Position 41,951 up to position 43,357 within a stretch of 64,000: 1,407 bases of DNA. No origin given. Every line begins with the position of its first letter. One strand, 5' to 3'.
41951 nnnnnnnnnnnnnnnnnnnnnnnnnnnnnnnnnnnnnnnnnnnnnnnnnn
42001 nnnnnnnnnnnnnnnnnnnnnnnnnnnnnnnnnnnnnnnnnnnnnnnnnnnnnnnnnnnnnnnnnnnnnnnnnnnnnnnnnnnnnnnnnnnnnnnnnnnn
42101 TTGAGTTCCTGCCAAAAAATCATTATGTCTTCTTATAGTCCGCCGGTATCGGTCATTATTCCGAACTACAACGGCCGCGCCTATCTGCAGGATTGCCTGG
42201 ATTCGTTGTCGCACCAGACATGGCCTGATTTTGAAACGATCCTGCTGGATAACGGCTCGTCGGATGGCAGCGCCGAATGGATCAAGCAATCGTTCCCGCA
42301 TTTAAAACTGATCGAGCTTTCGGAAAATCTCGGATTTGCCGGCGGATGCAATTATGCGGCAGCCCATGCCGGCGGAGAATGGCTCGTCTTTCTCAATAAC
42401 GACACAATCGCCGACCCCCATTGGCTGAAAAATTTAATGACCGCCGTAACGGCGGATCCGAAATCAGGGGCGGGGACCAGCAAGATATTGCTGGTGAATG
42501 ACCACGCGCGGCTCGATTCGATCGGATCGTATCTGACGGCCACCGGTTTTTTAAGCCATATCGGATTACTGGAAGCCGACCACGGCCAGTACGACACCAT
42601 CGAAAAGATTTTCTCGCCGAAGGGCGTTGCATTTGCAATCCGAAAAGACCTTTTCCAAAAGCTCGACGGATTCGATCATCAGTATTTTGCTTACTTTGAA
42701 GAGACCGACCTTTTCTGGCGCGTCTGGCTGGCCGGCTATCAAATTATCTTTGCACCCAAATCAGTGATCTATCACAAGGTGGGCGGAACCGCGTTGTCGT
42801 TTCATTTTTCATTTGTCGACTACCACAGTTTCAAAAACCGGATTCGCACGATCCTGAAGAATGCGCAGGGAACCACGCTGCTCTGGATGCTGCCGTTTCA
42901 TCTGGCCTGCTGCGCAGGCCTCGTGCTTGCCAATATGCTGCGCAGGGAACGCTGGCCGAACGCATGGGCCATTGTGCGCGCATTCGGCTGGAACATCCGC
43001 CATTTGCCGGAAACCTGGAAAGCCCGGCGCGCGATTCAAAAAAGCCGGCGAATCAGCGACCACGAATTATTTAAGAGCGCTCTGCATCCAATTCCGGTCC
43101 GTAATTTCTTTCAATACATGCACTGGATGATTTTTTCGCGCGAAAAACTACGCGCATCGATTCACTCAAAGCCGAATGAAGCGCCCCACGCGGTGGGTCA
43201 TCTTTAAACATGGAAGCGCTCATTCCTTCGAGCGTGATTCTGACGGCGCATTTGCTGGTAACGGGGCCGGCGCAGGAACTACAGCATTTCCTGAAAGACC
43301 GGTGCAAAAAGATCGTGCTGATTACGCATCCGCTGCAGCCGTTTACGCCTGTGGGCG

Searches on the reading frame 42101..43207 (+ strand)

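Call 10: search_protein_families(library=pfam, proteins=[window:42101-43207:+], max_evalue=0.01)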
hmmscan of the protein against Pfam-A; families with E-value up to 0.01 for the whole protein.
window:42101-43207:+ (368 aa): 5 families
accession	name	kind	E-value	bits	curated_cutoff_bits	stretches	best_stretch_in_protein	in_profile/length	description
PF00535.33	Glycos_transf_2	-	1e-29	104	23.3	1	17-125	1-112/168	Glycosyl transferase family 2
PF13641.12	Glyco_tranf_2_3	-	2e-19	70.9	27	1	14-226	1-212/230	Glycosyltransferase like family 2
PF10111.15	Glyco_tranf_2_2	-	6.4e-11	42.7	27.3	1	17-245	1-229/276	Glycosyltransferase like family 2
PF13632.12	Glyco_trans_2_3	-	3.3e-07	30.8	27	1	94-271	1-166/198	Glycosyl transferase family group 2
PF02709.20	Glyco_transf_7C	-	0.0012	18.9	23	1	175-220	21-67/78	N-terminal domain of galactosyltransferase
